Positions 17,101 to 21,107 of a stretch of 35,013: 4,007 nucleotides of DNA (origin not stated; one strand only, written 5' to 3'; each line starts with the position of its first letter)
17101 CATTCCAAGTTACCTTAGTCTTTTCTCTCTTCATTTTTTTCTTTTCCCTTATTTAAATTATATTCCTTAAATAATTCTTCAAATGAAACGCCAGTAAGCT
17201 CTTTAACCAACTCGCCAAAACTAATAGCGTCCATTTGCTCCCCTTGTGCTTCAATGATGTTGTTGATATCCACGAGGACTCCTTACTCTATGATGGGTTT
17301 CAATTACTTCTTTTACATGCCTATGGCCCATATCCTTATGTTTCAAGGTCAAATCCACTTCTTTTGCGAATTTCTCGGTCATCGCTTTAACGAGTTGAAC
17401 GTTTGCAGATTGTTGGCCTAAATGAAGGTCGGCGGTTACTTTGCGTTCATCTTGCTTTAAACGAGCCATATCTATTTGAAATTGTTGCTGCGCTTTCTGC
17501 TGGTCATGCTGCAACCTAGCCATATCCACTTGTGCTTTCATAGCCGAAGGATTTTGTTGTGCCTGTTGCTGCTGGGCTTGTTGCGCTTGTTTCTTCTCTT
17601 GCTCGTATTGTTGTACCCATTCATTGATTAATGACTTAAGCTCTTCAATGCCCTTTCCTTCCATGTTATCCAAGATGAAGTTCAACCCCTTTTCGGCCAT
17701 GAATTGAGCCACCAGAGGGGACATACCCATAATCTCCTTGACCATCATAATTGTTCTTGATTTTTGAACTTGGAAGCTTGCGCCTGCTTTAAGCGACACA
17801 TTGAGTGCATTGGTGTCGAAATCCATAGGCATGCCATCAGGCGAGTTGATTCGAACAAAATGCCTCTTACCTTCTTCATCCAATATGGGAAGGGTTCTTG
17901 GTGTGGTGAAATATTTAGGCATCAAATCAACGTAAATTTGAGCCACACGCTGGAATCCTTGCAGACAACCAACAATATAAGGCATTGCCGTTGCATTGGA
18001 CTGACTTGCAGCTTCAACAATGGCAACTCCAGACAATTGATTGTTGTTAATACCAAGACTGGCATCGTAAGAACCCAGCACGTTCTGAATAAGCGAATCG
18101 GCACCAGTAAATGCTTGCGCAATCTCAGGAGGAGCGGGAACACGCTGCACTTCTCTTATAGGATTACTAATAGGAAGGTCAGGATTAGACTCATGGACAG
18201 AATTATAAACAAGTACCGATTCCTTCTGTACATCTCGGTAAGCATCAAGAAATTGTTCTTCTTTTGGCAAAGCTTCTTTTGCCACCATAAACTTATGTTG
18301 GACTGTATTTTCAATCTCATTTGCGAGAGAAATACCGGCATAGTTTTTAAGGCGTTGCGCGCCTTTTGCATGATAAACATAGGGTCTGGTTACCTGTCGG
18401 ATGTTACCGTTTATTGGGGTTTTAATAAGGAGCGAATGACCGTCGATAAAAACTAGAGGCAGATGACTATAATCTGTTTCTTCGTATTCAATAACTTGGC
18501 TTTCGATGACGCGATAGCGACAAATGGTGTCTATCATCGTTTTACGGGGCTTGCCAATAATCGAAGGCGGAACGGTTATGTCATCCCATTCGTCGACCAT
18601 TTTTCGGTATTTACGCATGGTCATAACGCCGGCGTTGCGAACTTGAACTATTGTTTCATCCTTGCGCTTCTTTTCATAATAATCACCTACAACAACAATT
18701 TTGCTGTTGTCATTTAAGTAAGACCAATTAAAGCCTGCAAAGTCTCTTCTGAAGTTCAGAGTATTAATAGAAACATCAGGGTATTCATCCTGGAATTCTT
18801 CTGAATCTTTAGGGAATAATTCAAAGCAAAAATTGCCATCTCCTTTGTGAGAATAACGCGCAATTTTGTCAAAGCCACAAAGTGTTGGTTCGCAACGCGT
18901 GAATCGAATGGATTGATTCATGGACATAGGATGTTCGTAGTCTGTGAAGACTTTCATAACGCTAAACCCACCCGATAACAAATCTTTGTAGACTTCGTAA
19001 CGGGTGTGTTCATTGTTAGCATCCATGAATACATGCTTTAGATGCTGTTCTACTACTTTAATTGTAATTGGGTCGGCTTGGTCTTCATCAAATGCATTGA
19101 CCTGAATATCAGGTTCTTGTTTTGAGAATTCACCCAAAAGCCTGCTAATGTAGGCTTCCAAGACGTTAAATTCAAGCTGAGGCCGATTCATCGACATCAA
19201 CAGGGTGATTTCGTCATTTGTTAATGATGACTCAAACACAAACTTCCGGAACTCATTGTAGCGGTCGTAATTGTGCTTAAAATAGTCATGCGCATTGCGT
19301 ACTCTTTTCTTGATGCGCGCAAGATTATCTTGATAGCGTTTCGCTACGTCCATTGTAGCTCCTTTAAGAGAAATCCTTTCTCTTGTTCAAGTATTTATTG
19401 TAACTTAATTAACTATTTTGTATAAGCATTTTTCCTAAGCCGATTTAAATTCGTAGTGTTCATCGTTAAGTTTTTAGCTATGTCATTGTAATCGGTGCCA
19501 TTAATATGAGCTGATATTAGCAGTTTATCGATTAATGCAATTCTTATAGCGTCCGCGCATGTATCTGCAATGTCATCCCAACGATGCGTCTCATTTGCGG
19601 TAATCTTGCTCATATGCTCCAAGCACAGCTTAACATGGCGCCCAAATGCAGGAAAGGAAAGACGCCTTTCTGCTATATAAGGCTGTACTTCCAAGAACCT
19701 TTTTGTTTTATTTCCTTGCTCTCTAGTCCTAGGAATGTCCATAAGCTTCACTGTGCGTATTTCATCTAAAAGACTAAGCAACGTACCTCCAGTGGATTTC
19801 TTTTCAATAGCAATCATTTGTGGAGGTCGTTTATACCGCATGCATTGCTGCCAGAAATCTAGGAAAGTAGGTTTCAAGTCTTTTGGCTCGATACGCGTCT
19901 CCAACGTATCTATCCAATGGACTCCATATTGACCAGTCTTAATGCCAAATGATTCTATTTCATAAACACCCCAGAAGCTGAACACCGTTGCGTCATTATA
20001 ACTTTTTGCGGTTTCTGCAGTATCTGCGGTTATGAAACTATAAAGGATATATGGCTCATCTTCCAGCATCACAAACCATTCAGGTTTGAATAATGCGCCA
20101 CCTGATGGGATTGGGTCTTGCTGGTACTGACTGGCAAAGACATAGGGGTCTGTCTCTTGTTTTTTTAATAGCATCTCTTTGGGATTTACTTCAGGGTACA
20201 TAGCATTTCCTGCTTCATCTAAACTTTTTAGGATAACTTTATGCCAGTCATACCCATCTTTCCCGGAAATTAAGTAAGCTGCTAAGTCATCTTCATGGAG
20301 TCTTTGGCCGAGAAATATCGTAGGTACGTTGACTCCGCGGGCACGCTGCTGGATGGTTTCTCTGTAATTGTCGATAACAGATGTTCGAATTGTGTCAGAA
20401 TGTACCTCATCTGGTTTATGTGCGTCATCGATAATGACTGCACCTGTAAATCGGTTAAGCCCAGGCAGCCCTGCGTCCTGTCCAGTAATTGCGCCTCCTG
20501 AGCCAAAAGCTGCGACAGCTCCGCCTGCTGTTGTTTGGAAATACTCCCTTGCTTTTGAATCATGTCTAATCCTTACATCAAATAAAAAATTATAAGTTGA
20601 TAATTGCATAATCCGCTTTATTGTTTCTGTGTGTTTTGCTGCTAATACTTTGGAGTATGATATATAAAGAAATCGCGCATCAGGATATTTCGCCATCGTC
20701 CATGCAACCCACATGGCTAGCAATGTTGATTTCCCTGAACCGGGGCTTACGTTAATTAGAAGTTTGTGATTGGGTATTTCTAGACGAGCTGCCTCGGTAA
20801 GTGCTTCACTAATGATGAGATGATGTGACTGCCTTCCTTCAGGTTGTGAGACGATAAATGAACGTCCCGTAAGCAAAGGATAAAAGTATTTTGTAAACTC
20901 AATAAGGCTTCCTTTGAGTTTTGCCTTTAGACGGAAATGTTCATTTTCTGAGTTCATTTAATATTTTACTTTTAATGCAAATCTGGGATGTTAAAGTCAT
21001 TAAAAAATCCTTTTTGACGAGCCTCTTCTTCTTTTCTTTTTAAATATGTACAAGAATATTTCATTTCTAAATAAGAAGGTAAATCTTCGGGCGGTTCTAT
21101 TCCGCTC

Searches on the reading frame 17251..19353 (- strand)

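Call 12: search_protein_families(library=phrogs, proteins=[window:17251-19353:-], max_evalue=0.001)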
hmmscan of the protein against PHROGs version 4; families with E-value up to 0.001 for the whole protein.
window:17251-19353:- (700 aa): 4 families
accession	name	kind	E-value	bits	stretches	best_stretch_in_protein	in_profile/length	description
phrog_156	-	head and packaging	3.2e-73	248.3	1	5-659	6-666/681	portal protein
phrog_14911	-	unknown function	9e-11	42.3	1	49-397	44-388/404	-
phrog_1216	-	head and packaging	3.3e-08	33.5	1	419-676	446-693/714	portal protein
phrog_25797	-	unknown function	0.00074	19.7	0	421-640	51-265/312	-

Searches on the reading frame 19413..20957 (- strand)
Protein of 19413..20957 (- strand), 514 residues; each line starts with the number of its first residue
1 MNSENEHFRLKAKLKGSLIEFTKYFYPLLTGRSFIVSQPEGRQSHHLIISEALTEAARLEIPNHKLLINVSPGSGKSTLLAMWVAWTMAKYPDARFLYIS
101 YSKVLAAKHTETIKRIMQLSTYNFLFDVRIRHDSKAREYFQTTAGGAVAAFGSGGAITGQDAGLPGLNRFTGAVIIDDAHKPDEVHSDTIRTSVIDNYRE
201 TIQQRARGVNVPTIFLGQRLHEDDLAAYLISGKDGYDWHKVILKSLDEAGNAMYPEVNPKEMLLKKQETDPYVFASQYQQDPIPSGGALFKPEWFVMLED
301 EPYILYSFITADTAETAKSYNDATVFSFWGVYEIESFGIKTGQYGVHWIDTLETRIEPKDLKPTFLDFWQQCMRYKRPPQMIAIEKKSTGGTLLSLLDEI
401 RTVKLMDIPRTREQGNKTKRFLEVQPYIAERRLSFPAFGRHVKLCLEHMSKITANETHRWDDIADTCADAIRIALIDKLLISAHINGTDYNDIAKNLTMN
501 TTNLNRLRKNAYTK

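Call 12: search_protein_families(library=phrogs, proteins=[window:19413-20957:-], max_evalue=0.001)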
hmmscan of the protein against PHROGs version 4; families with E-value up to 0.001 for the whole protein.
window:19413-20957:- (514 aa): 5 families
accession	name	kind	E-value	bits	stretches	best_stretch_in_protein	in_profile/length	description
phrog_38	-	head and packaging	2.4e-83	282.1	1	10-476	260-705/760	terminase large subunit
phrog_4758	-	head and packaging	6.6e-42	144.5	1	43-248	39-238/243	terminase large subunit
phrog_5573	-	head and packaging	6.4e-26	92.3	1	235-475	9-235/250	terminase large subunit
phrog_30251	-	head and packaging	1.3e-05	24.6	1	65-337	57-334/799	terminase large subunit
phrog_2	-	head and packaging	0.00014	21.7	1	64-467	278-584/807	terminase large subunit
